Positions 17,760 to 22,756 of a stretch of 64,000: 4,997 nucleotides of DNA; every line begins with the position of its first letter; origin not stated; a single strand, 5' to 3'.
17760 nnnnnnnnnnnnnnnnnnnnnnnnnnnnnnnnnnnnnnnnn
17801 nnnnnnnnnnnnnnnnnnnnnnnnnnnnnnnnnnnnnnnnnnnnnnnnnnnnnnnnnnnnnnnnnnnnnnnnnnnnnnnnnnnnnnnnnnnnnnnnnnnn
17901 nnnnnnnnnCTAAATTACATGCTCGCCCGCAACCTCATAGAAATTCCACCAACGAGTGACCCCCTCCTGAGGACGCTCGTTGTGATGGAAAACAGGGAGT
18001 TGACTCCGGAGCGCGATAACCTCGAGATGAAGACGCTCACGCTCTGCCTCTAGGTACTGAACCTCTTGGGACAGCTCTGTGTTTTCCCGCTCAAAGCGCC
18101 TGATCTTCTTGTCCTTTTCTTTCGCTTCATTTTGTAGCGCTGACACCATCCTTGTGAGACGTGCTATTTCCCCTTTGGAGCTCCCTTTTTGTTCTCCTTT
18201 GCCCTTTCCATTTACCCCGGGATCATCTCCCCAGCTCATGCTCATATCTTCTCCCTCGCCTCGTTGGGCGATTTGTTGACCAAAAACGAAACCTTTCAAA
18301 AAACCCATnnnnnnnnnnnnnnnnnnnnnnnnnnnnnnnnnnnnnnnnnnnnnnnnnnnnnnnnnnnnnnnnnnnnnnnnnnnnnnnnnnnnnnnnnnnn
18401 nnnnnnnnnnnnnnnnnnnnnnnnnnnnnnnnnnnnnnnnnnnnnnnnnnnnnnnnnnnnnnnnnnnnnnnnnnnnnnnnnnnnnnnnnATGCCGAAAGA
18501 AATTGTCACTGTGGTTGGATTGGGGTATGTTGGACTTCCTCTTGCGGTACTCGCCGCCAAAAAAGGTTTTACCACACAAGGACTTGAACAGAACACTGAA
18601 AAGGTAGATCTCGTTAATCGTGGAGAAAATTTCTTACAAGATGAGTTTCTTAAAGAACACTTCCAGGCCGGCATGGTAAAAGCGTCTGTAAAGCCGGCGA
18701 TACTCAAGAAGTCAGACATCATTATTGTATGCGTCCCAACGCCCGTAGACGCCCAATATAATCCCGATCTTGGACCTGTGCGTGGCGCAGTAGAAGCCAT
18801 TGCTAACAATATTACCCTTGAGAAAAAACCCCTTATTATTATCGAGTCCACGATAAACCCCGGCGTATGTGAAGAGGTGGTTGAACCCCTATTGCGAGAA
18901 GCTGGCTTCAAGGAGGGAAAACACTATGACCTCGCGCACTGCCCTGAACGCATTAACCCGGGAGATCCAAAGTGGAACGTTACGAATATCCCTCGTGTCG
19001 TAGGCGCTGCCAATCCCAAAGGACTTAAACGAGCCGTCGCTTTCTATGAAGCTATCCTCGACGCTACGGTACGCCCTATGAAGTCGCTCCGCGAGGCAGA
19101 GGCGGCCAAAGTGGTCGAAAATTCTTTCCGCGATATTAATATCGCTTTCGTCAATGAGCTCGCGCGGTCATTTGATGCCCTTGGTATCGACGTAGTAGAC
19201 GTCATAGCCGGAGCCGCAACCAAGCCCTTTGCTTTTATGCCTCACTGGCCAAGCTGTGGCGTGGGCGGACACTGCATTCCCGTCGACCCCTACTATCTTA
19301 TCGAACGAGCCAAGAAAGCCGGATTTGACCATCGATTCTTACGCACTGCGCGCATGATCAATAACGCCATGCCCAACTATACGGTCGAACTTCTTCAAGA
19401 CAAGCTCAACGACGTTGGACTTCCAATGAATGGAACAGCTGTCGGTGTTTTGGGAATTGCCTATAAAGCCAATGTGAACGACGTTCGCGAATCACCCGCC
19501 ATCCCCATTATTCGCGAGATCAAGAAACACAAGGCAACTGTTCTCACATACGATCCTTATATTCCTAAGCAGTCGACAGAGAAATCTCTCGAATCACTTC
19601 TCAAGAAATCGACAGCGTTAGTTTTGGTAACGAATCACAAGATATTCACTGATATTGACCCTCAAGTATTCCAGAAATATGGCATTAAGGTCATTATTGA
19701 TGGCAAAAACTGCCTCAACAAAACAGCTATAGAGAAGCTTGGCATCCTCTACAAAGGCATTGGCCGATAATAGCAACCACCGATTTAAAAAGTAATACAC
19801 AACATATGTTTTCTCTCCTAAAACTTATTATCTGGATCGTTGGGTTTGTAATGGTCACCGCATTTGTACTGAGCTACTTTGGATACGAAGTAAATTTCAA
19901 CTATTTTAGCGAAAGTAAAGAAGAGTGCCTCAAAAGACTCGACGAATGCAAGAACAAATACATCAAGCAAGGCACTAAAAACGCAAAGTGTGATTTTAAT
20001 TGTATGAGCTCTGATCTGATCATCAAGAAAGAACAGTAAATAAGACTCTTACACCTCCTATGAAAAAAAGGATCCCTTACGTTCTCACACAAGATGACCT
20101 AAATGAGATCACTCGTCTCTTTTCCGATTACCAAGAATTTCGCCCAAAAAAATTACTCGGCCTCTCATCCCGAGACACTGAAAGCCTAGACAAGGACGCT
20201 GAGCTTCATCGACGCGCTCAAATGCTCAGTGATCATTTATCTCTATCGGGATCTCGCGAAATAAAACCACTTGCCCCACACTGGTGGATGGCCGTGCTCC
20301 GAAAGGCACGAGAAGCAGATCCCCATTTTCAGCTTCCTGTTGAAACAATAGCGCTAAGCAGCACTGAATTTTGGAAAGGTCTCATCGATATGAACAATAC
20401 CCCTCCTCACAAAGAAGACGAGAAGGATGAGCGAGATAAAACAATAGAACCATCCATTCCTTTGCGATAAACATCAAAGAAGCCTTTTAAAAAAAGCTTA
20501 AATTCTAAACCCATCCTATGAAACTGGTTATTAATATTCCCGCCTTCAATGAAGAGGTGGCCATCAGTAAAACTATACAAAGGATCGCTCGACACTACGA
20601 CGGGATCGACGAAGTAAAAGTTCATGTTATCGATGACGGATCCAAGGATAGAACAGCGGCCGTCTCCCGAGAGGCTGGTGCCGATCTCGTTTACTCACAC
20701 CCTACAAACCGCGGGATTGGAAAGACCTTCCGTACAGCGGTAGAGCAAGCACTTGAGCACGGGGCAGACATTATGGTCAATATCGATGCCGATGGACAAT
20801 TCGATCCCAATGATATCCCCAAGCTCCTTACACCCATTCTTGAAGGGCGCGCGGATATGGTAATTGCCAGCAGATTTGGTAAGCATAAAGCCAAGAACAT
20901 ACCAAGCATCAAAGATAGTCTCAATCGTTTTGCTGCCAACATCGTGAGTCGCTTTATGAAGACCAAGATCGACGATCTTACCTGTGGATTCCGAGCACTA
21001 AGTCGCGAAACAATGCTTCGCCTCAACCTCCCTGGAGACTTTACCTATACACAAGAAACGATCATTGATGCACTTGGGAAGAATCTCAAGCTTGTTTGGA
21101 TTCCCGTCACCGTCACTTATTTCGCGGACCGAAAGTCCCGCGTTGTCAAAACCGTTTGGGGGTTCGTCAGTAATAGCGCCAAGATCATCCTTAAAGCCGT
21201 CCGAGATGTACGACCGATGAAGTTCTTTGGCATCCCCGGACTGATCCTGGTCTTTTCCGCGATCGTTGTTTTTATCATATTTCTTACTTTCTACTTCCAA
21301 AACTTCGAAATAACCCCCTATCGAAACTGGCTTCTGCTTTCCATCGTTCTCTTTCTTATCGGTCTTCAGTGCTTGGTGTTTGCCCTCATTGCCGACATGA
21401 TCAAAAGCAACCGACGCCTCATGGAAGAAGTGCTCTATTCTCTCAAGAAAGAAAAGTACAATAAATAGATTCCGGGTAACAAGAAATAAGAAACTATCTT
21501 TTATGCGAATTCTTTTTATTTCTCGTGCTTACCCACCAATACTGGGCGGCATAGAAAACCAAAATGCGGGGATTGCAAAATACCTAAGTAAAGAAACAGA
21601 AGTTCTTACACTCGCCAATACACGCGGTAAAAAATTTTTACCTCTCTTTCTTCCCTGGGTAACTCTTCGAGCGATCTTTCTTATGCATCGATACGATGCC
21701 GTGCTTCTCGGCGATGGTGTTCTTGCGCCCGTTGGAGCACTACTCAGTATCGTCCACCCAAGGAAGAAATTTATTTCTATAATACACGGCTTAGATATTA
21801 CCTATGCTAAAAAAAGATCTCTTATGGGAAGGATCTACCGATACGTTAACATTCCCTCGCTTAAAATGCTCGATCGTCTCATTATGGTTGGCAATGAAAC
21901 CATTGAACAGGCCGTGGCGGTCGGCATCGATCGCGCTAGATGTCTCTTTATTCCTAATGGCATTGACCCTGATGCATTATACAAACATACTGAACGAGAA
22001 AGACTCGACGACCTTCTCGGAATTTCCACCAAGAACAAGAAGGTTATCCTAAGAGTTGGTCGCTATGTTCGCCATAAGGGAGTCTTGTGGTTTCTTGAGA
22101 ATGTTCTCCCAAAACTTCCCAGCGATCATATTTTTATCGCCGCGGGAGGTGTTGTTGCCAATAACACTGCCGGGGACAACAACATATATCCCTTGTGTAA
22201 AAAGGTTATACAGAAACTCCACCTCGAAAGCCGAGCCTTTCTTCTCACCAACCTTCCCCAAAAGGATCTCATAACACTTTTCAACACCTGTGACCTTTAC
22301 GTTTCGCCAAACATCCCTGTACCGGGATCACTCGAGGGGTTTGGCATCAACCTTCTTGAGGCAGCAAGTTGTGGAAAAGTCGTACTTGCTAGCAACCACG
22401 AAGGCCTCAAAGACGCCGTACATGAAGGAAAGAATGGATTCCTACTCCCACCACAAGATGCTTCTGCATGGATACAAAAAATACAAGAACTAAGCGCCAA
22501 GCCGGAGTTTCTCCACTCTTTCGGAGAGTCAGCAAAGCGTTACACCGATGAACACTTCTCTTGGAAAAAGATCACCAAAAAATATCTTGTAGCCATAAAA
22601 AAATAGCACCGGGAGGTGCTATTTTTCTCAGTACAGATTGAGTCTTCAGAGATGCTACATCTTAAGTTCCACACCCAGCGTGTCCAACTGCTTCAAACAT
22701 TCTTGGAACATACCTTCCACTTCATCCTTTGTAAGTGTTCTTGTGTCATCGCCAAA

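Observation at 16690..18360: GC-rich tandem array of four small coiled-coil protein genes, three with a promoter and three with a terminator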

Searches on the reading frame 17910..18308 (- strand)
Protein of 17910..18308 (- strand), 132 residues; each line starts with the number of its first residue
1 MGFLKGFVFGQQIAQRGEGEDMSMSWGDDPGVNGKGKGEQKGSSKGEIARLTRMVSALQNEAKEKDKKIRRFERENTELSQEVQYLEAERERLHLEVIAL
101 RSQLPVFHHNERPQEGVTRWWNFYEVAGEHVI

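Call 8: search_protein_families(library=pfam, proteins=[window:17910-18308:-], max_evalue=1)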
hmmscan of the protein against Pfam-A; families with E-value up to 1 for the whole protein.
window:17910-18308:- (132 aa): 22 families
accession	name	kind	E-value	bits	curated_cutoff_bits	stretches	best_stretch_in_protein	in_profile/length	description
PF17675.6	APG6_N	-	0.00026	21.9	45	1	44-97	41-97/132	Apg6 coiled-coil region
PF24319.2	DUF7491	-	0.00049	20.7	30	1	46-103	7-64/90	Coiled-coil region of unknown function (DUF7491)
PF14662.11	KASH_CCD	-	0.0049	17.3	43.3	1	44-103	65-124/191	Coiled-coil region of CCDC155 or KASH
PF25014.1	NET2A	-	0.005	17.2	33.1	1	48-101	134-187/235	NET2A-like domain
PF19220.6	Rod_CreS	-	0.0072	15.8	100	1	48-94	92-138/359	Crescentin, rod domain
PF12325.13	TMF_TATA_bd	-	0.014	16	29.1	1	67-103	19-55/115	TATA element modulatory factor 1 TATA binding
PF08614.16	ATG16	-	0.018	15.7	33.7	1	45-90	101-146/200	Autophagy protein 16 (ATG16)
PF25450.1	Rab11-FIP3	-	0.019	15.7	31.9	1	55-105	49-99/125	Rab11-FIP3-like domain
PF14661.11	HAUS6_N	-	0.023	14.7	26.4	1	45-94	153-202/233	HAUS augmin-like complex subunit 6 N-terminus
PF06810.17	Phage_scaffold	-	0.024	15.1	35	1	36-90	24-79/170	Phage capsid assembly scaffolding protein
PF12958.12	DUF3847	-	0.027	15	40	1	57-94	4-40/81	Protein of unknown function (DUF3847)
PF05008.21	V-SNARE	-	0.045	14.6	25.9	1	48-90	16-59/92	Vesicle transport v-SNARE protein N-terminus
PF05837.17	CENP-H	-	0.048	13.9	29.9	1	47-91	97-141/202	Centromere protein H (CENP-H)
PF00509.23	Hemagglutinin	-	0.054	12.4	31.8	1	32-112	357-434/550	Haemagglutinin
PF05266.19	DUF724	-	0.055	13.8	38.4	1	49-109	92-151/188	Protein of unknown function (DUF724)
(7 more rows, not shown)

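Call 9: search_protein_families(library=phrogs, proteins=[window:17910-18308:-], max_evalue=1)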
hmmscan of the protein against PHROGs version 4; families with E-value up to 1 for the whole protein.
window:17910-18308:- (132 aa): 14 families
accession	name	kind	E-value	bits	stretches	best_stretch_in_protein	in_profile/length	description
phrog_9841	-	lysis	0.0071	17.5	1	57-92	50-85/120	Rz-like spanin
phrog_18076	-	other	0.012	17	1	53-103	46-96/106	hol-like chemotaxis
phrog_2658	-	other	0.017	16.4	1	41-103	37-102/126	hol-like chemotaxis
phrog_13644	-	unknown function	0.03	15.8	1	44-102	4-62/113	-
phrog_15054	-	unknown function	0.055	15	1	63-104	8-49/78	-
phrog_6440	-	unknown function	0.075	14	1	48-100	29-81/186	-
phrog_30581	-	unknown function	0.086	14.1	1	53-104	76-127/156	-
phrog_25931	-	unknown function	0.092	13.9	1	39-93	37-91/126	-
phrog_13529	-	unknown function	0.17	12.9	1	73-94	29-50/55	-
phrog_20315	-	unknown function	0.21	12.9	1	51-89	9-47/62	-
phrog_4563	-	tail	0.22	11.8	1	55-90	308-343/346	tail fiber protein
phrog_9959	-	tail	0.22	10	1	51-96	1309-1354/1708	tail length tape measure protein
phrog_89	-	lysis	0.29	12.1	1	40-101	37-98/143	Rz-like spanin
phrog_3671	-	unknown function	0.56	11.4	0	56-100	32-76/87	-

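Call 16: find_encoding_contigs(protein=window:17910-18308:-, flank=10000, max_places=10)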
Protein window:17910-18308:- (132 aa): 1 contig read that carries it; 1 place shown.
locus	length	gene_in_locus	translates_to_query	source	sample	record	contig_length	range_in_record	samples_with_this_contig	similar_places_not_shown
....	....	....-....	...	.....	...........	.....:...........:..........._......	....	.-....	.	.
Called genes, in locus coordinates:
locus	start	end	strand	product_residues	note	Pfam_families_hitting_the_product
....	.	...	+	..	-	?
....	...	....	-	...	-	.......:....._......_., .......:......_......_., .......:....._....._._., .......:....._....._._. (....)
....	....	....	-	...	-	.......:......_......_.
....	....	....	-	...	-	-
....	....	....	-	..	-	-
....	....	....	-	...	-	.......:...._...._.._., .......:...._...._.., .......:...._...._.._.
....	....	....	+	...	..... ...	-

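Call 17: find_homologous_proteins(query=window:17910-18308:-, max_evalue=0.01)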
Query window:17910-18308:- (132 aa): 1 proteins with E <= 0.01 among 19 candidates.
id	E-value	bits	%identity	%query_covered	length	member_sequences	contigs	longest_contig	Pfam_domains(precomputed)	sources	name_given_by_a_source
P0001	9.4e-82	289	100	100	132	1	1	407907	-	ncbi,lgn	-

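Call 52: search_protein_representatives(protein=window:17913-18245:-)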
Query: 111 residues. Proteins with E-value up to 0.001 (for the whole library): 2; up to 1e-10: 2; up to 1e-30: 1. The best 2 are listed.
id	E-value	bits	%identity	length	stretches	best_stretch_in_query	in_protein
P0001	1.1e-67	241.4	100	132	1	1-111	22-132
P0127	4.8e-17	78.4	45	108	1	3-111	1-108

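Call 62: predict_structure(alignment_id=A5)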
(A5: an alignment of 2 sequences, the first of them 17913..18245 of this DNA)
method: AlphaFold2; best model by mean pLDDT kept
length: 111 residues; sequences in the alignment: 2
mean_pLDDT: 73.6   pTM: 0.44
mean pLDDT of the five models: 73.6, 72.4, 71.7, 71.5, 71.3
residues with pLDDT >= 90: 54; 70-90: 8; 50-70: 7; < 50: 42
segments of 3 or more residues with pLDDT < 50: 1-3, 5-18, 87-111
pLDDT, mean of each block of 10 residues (from residue 1): 48 45 85 97 98 98 98 92 64 45 42 39
secondary structure, 60 per line:
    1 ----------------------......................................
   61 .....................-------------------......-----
elements in order: H23-81 H101-106

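Call 66: search_solved_structures(query=A5, max_evalue=1)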
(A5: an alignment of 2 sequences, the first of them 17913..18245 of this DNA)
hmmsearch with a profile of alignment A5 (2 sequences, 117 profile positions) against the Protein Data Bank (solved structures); distinct sequences matched with E-value up to 1: 144 (the best 60 are shown).
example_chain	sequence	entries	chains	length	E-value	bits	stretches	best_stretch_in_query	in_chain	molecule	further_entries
8p4y_A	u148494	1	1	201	7.4e-05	26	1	23-72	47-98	Protein origami triangle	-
5v2o_A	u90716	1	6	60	0.016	18.5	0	26-44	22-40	TP2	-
4c46_A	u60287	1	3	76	0.033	17.4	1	26-78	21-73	GENERAL CONTROL PROTEIN GCN4, GENERAL CONTROL PROTEIN GCN4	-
9cxt_B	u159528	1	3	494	0.04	17.2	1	18-90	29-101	Hemagglutinin HA2 chain,Green fluorescent protein fusion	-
6nhq_B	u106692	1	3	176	0.043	17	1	17-91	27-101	Hemagglutinin HA2 chain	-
5apz_A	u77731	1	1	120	0.046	17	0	29-78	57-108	GENERAL CONTROL PROTEIN GCN4, NOR1 TCAR0761, GENERAL CONTROL PROTEIN GCN4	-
4fnk_B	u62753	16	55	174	0.046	16.9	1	17-91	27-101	Hemagglutinin HA2 chain | Hemagglutinin HA2 | Hemagglutinin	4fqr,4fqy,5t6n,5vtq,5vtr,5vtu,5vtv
5w42_B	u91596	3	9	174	0.047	16.9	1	17-90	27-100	Hemagglutinin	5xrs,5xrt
3sdy_B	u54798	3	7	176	0.047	16.9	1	17-91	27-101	Hemagglutinin HA2 chain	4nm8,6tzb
5kuy_B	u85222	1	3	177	0.048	16.9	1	17-91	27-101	Hemagglutinin HA2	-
5thf_B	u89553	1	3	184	0.048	16.9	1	17-91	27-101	Hemagglutinin HA2 chain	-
8rup_L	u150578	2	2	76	0.049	16.9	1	20-71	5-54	Borealin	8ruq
6n4f_B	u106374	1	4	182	0.049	16.9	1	17-91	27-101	Hemagglutinin HA2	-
5oi7_A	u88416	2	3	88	0.05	16.9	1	21-73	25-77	Centrosomal protein of 85 kDa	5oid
9cxu_B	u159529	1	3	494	0.051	16.8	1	18-90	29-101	Hemagglutinin HA2 chain,Green fluorescent protein fusion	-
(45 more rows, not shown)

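Call 76: search_dna_similar(query=window:17913-18245:-, collection=phages, mode=protein, max_evalue=0.01, max_rows=5)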
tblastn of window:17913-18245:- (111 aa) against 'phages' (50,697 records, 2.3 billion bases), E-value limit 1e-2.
No match.

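Call 87: search_protein_families(library=padloc, proteins=[window:17910-18245:-], max_evalue=0.1)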
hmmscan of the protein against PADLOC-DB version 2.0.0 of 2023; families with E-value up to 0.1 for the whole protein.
window:17910-18245:- (111 aa): 6 families
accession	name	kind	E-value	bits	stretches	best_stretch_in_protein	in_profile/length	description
PDLC00512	JetC1|JetC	-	0.0019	14.3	1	25-83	406-464/1123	DUF3584 domain; MukB-like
PDLC03860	LmuB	-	0.0041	13.7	1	20-83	194-259/565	-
PDLC03863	LmuB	-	0.006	13.3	1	23-74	239-290/610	-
PDLC04895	PDC-S06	-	0.0074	12.8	1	27-83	446-500/784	-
PDLC04407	PDC-M09A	-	0.023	12.2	1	21-71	40-90/282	-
PDLC02726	PbeC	-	0.026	11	1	16-73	404-461/637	PbeC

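Call 88: search_protein_families(library=ncbifam, proteins=[window:17910-18245:-], max_evalue=0.1)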
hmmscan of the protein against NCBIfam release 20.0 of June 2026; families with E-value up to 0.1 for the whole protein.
window:17910-18245:- (111 aa): 11 families
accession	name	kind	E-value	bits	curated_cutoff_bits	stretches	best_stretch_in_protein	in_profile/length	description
TIGR04523.1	Mplasa_alph_rch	subfamily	0.00037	18.6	270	1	25-82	391-448/745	helix-rich protein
NF052320.1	Cbp1_fam_LP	subfamily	0.0005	19.7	90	1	19-81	110-172/286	Cbp1 family collagen-binding glycoprotein adhesin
TIGR02168.1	SMC_prok_B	equivalog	0.0029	15.4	567.35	1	22-84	676-738/1181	chromosome segregation protein SMC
NF038350.1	taxis_HmpF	equivalog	0.0047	15.3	200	1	18-87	459-528/553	pilus motility taxis protein HmpF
NF045487.1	ASRP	equivalog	0.0053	15.4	300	1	24-82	375-437/593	archaea-specific SMC-related protein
TIGR02894.1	DNA_bind_RsfA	subfamily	0.0088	16.2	126.45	1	27-85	79-136/161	RsfA family transcriptional regulator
TIGR04211.1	SH3_and_anchor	equivalog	0.012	15.2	65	1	26-76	67-117/198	TIGR04211 family SH3 domain-containing protein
TIGR02169.1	SMC_prok_A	equivalog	0.012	13.2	729.4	1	24-74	854-904/1165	chromosome segregation protein SMC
NF046104.1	PptglHdxlasePcsB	equivalog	0.023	13.9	450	1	25-82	39-96/400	peptidoglycan hydrolase PcsB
NF043058.1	T4SS_LegC2C7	subfamily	0.025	13.5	350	1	30-80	113-163/348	LegC2/C7 family Dot/Icm T4SS effector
NF040697.1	VPA1267_fam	equivalog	0.036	14.2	90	1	32-73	90-131/143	VPA1267 family protein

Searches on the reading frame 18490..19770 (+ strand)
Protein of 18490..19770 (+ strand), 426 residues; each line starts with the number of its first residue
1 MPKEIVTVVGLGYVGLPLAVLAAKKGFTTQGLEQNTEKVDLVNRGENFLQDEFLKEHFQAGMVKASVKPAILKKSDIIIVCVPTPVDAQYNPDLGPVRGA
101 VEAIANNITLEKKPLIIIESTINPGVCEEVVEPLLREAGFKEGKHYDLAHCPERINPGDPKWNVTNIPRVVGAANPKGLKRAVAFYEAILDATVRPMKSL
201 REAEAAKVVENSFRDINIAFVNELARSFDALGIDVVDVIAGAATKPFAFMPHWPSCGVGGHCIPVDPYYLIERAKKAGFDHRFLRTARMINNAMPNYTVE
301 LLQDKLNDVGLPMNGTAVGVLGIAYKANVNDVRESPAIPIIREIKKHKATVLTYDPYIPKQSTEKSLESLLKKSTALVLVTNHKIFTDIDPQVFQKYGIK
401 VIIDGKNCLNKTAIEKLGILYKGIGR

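Call 20: find_related_loci(query=window:18490-19770:+, collection=genome_contigs, flank=6000)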
Query window:18490-19770:+ (426 aa) in genome_contigs; peptide patterns used: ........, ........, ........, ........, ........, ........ (x = any residue, [..] = any of these).
273 stretches matched a pattern; 234 encode a relative of the query (tblastn E <= 1e-3); the best 80 are kept; 80 distinct loci.
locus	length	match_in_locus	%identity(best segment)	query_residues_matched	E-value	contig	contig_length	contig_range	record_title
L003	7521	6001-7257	69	8-426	0e+0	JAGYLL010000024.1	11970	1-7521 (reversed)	MAG: Candidatus Moraniibacteriota bacterium isolate M50B92 24, whole genome shotgun sequence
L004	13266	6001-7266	66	3-426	0e+0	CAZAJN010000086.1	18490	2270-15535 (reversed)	MAG TPA_asm: uncultured Bdellovibrionales bacterium isolate binchicken_co169_45 genome assembly, contig: k99_173459, who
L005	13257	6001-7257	66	6-426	0e+0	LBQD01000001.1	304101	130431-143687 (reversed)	MAG: Candidatus Moranbacteria bacterium GW2011_GWE2_35_2- UR69_C0001, whole genome shotgun sequence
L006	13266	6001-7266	65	3-426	0e+0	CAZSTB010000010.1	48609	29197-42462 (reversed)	MAG TPA_asm: uncultured Bdellovibrionales bacterium isolate SRP011637_co1_57 genome assembly, contig: NODE_129_length_48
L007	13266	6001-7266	66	3-426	0e+0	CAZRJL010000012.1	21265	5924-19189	MAG TPA_asm: uncultured Bdellovibrionales bacterium isolate binchicken_co220_173 genome assembly, contig: NODE_1513_leng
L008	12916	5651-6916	65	3-426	0e+0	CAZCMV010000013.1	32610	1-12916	MAG TPA_asm: uncultured Bdellovibrionales bacterium isolate SRP192927_co1_222 genome assembly, contig: NODE_2250_length_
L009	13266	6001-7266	65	3-426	0e+0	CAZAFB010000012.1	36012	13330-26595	MAG TPA_asm: uncultured Bdellovibrionales bacterium isolate binchicken_co20_187 genome assembly, contig: NODE_2574_lengt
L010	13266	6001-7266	64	3-426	0e+0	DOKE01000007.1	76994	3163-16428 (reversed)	MAG TPA_asm: Candidatus Moraniibacteriota bacterium isolate UBA9338 contig_1598, whole genome shotgun sequence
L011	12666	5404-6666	65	4-426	0e+0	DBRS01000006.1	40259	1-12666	MAG TPA_asm: Candidatus Moranbacteria bacterium UBA1362 UBA1362_contig_742, whole genome shotgun sequence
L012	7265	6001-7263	64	3-425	0e+0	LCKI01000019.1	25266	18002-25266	MAG: Parcubacteria group bacterium GW2011_GWC1_45_14 UW95_C0019, whole genome shotgun sequence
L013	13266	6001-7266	64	3-426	0e+0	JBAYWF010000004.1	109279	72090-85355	MAG: Parcubacteria group bacterium isolate SO_2016_LW3_77 scaffold00260_LW162_2016, whole genome shotgun sequence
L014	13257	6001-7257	65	6-426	0e+0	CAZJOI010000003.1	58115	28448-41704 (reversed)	MAG TPA_asm: uncultured Bdellovibrionales bacterium isolate SRP192927_co1_264 genome assembly, contig: NODE_664_length_5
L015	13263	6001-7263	64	6-426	0e+0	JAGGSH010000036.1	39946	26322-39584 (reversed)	MAG: bacterium isolate AUK017 PB_MANV_017_c_000000000085, whole genome shotgun sequence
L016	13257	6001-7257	64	6-426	0e+0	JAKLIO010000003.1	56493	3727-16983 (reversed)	MAG: Patescibacteria group bacterium isolate RA.bin89 RA.bin89_3, whole genome shotgun sequence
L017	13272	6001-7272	63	1-426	0e+0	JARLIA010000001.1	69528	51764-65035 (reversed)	MAG: Candidatus Paceibacterota bacterium isolate MAG_BA90 MetaBAT2_Bin_90_Anoxic_k141_242303, whole genome shotgun seque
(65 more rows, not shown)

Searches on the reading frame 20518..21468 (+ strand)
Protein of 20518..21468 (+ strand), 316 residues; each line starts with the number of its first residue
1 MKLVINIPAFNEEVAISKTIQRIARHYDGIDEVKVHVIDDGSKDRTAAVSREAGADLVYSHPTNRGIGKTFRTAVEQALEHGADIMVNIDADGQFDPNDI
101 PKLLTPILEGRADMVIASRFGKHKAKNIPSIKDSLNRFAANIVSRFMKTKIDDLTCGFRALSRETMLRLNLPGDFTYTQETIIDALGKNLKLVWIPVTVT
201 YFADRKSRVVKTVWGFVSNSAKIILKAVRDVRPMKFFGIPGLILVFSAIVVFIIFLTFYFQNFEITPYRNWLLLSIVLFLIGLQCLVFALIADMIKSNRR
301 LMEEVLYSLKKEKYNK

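Call 59: search_protein_families(library=pfam, proteins=[window:20518-21468:+], max_evalue=0.001)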
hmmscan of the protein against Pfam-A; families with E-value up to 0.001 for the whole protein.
window:20518-21468:+ (316 aa): 2 families
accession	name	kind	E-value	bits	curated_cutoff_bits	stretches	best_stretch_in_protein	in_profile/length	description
PF00535.33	Glycos_transf_2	-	1e-20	74.8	23.3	1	7-164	4-162/168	Glycosyl transferase family 2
PF13704.12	Glyco_tranf_2_4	-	0.00079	20.3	27.5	0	19-92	6-81/98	Glycosyl transferase family 2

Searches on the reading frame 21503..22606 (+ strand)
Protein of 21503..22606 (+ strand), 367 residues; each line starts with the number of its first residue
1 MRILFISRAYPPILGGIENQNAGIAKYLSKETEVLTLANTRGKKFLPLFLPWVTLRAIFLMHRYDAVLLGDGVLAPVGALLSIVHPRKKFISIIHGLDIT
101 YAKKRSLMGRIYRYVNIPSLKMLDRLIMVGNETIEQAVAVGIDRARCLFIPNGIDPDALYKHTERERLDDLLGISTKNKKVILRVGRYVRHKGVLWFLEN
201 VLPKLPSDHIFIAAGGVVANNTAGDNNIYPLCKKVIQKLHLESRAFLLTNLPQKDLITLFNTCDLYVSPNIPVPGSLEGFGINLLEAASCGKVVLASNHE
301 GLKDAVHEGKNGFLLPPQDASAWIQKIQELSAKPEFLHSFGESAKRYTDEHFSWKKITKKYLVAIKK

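Call 59: search_protein_families(library=pfam, proteins=[window:21503-22606:+], max_evalue=0.001)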
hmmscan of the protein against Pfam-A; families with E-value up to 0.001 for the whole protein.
window:21503-22606:+ (367 aa): 5 families
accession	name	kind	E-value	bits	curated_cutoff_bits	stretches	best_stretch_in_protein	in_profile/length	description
PF00534.26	Glycos_transf_1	-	1.3e-27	96.9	26.4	1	177-346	13-171/172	Glycosyl transferases group 1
PF13692.12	Glyco_trans_1_4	-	1.7e-22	80.7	27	1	180-331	2-140/142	Glycosyl transferases group 1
PF13439.12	Glyco_transf_4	-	5.2e-09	36.8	28.5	1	43-157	52-169/170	Glycosyltransferase Family 4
PF13524.12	Glyco_trans_1_2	-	6.8e-06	26.5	25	1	250-360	34-141/144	Glycosyl transferase-like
PF13579.12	Glyco_trans_4_4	-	2.1e-05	25.4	29.7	1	47-153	57-158/158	Glycosyl transferase 4-like domain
